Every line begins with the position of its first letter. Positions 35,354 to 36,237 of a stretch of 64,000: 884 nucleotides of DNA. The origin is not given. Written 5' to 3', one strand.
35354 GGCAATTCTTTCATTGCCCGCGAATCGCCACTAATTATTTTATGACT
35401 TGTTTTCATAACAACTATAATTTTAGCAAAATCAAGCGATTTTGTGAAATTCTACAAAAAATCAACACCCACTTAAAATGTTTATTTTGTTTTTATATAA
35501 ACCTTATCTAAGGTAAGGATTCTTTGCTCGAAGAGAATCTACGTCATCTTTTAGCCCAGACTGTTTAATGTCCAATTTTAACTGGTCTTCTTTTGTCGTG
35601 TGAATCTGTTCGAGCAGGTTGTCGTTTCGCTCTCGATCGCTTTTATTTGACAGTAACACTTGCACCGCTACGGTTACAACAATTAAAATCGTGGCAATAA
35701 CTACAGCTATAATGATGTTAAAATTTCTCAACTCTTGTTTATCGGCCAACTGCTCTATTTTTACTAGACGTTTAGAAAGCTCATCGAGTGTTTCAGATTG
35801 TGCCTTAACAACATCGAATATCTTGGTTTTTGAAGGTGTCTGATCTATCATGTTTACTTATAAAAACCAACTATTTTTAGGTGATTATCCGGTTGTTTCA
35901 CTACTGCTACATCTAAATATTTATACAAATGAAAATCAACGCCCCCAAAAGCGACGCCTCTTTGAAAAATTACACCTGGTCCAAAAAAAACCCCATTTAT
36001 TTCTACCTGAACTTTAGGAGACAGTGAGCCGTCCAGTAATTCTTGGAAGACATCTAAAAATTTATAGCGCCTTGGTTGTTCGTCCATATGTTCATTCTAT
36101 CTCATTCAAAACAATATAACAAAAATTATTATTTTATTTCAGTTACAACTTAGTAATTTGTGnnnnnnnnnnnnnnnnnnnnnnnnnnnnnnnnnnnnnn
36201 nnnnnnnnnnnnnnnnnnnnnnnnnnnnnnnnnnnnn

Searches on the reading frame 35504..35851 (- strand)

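Call 3: search_protein_families(library=pfam, proteins=[window:35504-35851:-], max_evalue=1)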
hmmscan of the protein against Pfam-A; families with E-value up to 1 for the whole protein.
window:35504-35851:- (115 aa): 6 families
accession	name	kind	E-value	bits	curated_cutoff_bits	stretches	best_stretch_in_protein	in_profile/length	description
PF04415.17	DUF515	-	0.0035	16.3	29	1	20-83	8-70/449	Protein of unknown function (DUF515)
PF06365.17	CD34_antigen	-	0.0065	16.9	26.3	1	10-89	71-150/204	CD34/Podocalyxin family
PF19337.4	BAMBI_C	-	0.037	14.3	27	1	27-84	11-73/138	BMP and activin membrane-bound inhibitor homolog C-terminus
PF09716.15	ETRAMP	-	0.061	13.8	29.1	1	24-69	32-77/81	Malarial early transcribed membrane protein (ETRAMP)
PF07010.17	Endomucin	-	0.1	12.9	26.6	1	45-89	189-236/260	Endomucin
PF00482.28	T2SSF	-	0.14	12.5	25.2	1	19-63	78-122/125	Type II secretion system (T2SS), protein F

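Call 46: search_protein_families(library=padloc, proteins=[window:35504-35851:-], max_evalue=0.001)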
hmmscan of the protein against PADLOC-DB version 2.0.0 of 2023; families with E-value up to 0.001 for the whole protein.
window:35504-35851:- (115 aa): 0 families

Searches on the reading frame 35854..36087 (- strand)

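Call 3: search_protein_families(library=pfam, proteins=[window:35854-36087:-], max_evalue=1)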
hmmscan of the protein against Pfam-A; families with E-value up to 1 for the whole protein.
window:35854-36087:- (77 aa): 1 family
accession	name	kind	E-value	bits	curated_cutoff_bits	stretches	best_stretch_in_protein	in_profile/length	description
PF17112.10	Tom6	-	0.29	11.1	18.8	1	23-41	14-32/45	Mitochondrial import receptor subunit Tom6, fungal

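Call 46: search_protein_families(library=padloc, proteins=[window:35854-36087:-], max_evalue=0.001)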
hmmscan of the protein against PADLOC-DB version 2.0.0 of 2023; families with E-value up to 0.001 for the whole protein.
window:35854-36087:- (77 aa): 0 families
